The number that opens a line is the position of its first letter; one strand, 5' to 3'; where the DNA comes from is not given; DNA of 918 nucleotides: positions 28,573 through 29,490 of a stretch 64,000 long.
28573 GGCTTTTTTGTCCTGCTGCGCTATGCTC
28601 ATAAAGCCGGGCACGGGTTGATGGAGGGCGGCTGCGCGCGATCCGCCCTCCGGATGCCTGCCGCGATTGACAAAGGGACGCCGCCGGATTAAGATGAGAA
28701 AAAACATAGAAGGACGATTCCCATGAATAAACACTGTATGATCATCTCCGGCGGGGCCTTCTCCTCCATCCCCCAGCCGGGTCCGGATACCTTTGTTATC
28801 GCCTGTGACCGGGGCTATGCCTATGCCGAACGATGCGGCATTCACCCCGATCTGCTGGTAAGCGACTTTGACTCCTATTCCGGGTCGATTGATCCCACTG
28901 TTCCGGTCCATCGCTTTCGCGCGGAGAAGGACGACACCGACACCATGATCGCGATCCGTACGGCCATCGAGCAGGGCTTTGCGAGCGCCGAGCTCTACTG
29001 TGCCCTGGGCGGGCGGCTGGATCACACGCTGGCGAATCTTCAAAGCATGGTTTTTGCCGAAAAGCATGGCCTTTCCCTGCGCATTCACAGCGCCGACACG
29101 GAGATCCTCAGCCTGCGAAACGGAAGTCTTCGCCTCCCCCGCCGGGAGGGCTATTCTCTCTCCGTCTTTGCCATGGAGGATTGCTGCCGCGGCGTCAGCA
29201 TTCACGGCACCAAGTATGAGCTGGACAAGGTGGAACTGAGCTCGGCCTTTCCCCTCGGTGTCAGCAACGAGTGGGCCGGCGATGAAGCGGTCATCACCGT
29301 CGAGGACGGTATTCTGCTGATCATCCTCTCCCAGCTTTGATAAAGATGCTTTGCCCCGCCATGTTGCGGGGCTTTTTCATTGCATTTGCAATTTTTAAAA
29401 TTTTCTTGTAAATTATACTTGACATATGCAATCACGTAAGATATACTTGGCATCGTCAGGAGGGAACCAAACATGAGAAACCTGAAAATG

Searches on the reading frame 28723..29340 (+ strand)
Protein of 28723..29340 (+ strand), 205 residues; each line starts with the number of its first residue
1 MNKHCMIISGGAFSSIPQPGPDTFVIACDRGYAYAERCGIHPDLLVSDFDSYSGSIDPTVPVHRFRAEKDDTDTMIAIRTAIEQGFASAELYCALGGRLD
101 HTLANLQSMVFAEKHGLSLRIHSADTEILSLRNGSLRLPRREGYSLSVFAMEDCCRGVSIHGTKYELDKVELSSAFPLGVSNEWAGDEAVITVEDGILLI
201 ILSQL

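Call 26: find_encoding_contigs(protein=window:28723-29340:+, flank=3000, max_places=10)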
Protein window:28723-29340:+ (205 aa): 22 contigs read that carry it; 7 places shown.
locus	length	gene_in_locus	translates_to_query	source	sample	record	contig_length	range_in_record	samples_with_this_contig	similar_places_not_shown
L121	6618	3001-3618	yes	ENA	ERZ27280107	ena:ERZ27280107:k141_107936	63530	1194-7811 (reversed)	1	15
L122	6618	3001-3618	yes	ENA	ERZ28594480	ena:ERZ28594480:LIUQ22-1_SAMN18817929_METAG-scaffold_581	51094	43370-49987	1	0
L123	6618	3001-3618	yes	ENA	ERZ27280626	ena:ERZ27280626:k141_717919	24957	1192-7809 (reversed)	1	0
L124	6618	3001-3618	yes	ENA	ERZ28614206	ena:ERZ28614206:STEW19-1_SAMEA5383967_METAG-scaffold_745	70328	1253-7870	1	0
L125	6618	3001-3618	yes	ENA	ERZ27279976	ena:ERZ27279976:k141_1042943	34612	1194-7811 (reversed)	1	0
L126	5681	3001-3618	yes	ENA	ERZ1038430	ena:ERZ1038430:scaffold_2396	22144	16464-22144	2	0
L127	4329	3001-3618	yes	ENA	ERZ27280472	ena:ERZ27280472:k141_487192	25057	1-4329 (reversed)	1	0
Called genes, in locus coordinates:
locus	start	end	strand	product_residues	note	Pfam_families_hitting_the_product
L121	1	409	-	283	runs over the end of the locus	PF04536:TPM_phosphatase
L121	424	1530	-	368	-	-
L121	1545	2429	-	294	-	-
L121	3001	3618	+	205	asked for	PF04263:TPK_catalytic, PF04265:TPK_B1_binding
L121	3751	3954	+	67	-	PF12844:HTH_19 (weak), PF13443:HTH_26, PF13560:HTH_31 (weak), PF01381:HTH_3, PF07022:Phage_CI_repr (weak)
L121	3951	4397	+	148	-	PF20563:DUF6773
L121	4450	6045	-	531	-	PF00128:Alpha-amylase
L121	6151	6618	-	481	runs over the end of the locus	PF01546:Peptidase_M20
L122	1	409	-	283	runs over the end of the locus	PF04536:TPM_phosphatase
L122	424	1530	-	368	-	-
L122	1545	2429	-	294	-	-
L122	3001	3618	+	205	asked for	PF04263:TPK_catalytic, PF04265:TPK_B1_binding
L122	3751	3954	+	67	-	PF12844:HTH_19 (weak), PF13443:HTH_26, PF13560:HTH_31 (weak), PF01381:HTH_3, PF07022:Phage_CI_repr (weak)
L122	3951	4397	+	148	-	PF20563:DUF6773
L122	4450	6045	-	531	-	PF00128:Alpha-amylase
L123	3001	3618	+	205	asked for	PF04263:TPK_catalytic, PF04265:TPK_B1_binding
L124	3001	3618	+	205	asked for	PF04263:TPK_catalytic, PF04265:TPK_B1_binding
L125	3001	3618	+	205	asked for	PF04263:TPK_catalytic, PF04265:TPK_B1_binding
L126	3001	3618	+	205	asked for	PF04263:TPK_catalytic, PF04265:TPK_B1_binding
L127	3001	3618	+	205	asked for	PF04263:TPK_catalytic, PF04265:TPK_B1_binding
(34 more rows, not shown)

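Call 70: find_homologous_proteins(query=window:28723-29340:+, max_evalue=1e-30)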
Query window:28723-29340:+ (205 aa): 3141 proteins with E <= 1e-30 among 4668 candidates; the best 120 are listed.
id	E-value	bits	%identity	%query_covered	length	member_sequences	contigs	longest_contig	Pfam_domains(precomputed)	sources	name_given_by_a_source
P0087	1.2e-131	455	99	100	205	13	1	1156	PF04265.20,PF04263.22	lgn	-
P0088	7.3e-128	442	97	100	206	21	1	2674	PF04265.20,PF04263.22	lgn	-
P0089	1.9e-114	398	86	100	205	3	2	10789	PF04265.20,PF04263.22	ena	-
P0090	2.6e-114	398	85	100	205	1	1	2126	PF04265.20,PF04263.22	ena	-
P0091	2.6e-114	398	86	100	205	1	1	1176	PF04265.20,PF04263.22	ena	-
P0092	3.4e-113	394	84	100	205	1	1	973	PF04265.20,PF04263.22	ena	-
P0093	9.1e-113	393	84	100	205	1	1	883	PF04265.20,PF04263.22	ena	-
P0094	9.2e-113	393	85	100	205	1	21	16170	PF04265.20,PF04263.22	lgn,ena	-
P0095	1.4e-106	373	81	100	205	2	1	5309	PF04265.20,PF04263.22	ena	-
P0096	6.4e-105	367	80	100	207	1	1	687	PF04265.20,PF04263.22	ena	-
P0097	3.2e-96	339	73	100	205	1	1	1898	PF04265.20,PF04263.22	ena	-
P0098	7.4e-92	325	73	100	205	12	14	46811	PF04265.20,PF04263.22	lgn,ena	-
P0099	1.4e-91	324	70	100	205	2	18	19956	PF04265.20,PF04263.22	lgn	-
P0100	1.6e-91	324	70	100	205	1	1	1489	PF04265.20,PF04263.22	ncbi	-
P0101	2.6e-91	323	71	100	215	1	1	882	PF04265.20,PF04263.22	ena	-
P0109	4.7e-89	315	68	100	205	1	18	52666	PF04265.20,PF04263.22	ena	-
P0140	4.9e-81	289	65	100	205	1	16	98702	PF04265.20,PF04263.22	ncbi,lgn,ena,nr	ncbi:MAG: thiamine diphosphokinase [Oscillospiraceae bacterium]|nr:thiamine diphosphokinase [Oscillo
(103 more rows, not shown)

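Call 71: find_encoding_contigs(protein=P0094, flank=2500, max_places=2)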
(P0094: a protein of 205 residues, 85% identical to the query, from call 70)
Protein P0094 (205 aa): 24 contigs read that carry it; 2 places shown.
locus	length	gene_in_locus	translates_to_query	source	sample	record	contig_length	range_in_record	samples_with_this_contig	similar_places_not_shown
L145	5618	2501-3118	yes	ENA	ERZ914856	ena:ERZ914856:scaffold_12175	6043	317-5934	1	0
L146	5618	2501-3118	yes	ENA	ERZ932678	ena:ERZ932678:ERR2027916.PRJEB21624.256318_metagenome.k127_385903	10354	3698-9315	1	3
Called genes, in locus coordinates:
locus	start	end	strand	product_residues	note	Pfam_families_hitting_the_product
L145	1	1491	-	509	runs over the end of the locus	PF03577:Peptidase_C69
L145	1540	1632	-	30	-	-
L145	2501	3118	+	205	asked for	PF04263:TPK_catalytic, PF04265:TPK_B1_binding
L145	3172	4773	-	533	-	PF00128:Alpha-amylase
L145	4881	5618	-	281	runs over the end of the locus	?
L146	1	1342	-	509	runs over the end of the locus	PF03577:Peptidase_C69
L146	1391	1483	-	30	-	-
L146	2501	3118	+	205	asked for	PF04263:TPK_catalytic, PF04265:TPK_B1_binding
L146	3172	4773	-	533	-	PF00128:Alpha-amylase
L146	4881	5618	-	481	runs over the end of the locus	PF01546:Peptidase_M20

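Call 72: find_encoding_contigs(protein=P0098, flank=2500, max_places=2)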
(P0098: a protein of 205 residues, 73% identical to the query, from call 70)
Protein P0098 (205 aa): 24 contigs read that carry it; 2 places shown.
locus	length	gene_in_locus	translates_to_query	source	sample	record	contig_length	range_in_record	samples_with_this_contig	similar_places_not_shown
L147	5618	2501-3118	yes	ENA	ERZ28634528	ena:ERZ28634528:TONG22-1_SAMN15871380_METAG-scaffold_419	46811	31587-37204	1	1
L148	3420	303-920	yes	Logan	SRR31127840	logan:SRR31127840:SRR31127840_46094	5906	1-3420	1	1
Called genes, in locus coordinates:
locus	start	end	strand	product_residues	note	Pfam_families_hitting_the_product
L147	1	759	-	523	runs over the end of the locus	PF13396:PLDc_N (weak), PF13091:PLDc_2, PF00614:PLDc (weak), PF13091:PLDc_2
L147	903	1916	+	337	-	PF00710:Asparaginase, PF17763:Asparaginase_C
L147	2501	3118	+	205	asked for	PF04263:TPK_catalytic, PF04265:TPK_B1_binding (weak)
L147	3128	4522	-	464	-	PF01554:MatE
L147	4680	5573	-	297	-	PF00126:HTH_1, PF03466:LysR_substrate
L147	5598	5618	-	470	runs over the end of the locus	PF01554:MatE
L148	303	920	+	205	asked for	PF04263:TPK_catalytic, PF04265:TPK_B1_binding (weak)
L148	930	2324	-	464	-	PF01554:MatE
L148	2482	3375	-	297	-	PF00126:HTH_1, PF03466:LysR_substrate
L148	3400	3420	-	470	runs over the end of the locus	PF01554:MatE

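Call 73: find_encoding_contigs(protein=P0109, flank=2500, max_places=2)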
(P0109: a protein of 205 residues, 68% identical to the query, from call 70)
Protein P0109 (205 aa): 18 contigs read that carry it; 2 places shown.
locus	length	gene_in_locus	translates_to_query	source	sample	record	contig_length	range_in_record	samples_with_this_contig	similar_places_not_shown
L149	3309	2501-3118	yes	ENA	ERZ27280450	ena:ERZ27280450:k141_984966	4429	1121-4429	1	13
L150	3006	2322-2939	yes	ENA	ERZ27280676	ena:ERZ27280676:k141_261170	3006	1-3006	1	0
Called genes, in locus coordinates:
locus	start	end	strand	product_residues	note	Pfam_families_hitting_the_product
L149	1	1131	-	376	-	PF03966:Trm112p (weak)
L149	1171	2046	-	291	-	-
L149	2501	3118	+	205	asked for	PF04263:TPK_catalytic, PF04265:TPK_B1_binding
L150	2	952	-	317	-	?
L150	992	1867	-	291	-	-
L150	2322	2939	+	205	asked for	PF04263:TPK_catalytic, PF04265:TPK_B1_binding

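Call 74: find_encoding_contigs(protein=P0140, flank=2500, max_places=2)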
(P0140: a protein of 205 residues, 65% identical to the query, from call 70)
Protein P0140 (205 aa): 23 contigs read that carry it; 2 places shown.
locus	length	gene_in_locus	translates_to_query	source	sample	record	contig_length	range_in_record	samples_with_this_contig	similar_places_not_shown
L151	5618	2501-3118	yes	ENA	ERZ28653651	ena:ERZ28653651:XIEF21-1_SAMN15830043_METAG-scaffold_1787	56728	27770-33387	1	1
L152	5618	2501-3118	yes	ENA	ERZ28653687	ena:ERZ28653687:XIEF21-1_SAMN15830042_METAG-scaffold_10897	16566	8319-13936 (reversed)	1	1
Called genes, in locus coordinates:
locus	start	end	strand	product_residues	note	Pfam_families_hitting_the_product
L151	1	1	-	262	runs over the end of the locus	PF04536:TPM_phosphatase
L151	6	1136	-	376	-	PF03966:Trm112p (weak)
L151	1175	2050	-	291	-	-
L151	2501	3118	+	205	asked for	PF04263:TPK_catalytic, PF04265:TPK_B1_binding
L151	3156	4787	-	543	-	-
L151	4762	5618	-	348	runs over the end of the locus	PF13203:DUF2201_N, PF09967:DUF2201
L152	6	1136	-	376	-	PF03966:Trm112p (weak)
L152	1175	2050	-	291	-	-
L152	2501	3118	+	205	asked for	PF04263:TPK_catalytic, PF04265:TPK_B1_binding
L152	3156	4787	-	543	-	-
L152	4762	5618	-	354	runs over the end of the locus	PF13203:DUF2201_N, PF09967:DUF2201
